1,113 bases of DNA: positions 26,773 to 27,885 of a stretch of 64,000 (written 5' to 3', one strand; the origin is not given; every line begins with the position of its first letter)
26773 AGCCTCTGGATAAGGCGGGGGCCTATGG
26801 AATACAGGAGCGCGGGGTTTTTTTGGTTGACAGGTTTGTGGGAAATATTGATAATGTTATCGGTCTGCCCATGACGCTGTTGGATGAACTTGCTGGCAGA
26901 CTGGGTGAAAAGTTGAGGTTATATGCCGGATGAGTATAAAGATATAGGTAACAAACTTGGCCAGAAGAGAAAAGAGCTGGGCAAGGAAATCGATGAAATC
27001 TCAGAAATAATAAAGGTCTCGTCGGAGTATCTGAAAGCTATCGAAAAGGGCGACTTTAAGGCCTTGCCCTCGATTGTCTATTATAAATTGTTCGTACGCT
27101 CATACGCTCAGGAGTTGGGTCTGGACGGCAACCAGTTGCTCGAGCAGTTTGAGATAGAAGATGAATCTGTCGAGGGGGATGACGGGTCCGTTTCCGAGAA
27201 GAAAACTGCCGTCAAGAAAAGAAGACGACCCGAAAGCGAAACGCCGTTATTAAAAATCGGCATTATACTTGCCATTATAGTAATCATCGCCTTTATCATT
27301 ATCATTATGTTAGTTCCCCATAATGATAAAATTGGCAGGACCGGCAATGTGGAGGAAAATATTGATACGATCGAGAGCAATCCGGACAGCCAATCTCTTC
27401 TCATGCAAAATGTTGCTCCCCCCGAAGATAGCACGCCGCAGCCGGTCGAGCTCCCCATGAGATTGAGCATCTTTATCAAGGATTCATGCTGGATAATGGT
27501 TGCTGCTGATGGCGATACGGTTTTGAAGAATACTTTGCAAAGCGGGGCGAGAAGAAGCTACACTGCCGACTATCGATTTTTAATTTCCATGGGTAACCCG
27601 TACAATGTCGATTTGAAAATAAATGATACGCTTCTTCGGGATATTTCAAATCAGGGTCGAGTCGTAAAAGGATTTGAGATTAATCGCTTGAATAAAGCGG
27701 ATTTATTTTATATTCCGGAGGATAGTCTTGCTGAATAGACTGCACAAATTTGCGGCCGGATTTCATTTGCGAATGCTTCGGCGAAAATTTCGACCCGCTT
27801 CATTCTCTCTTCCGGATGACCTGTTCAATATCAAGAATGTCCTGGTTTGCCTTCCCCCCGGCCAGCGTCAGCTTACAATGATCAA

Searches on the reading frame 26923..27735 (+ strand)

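Call 54: search_protein_families(library=pfam, proteins=[window:26923-27735:+], max_evalue=0.001)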
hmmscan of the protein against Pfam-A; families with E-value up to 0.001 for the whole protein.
window:26923-27735:+ (271 aa): 3 families
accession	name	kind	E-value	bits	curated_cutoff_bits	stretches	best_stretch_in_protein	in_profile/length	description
PF13413.12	HTH_25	-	1.9e-17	63.3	24.6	1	12-71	2-61/62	Helix-turn-helix domain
PF13464.11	RodZ_C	-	3e-09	37.1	23.9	1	185-240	4-60/72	RodZ C-terminal domain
PF12844.13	HTH_19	-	6.4e-08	32.8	30.2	1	9-73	1-59/64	Helix-turn-helix domain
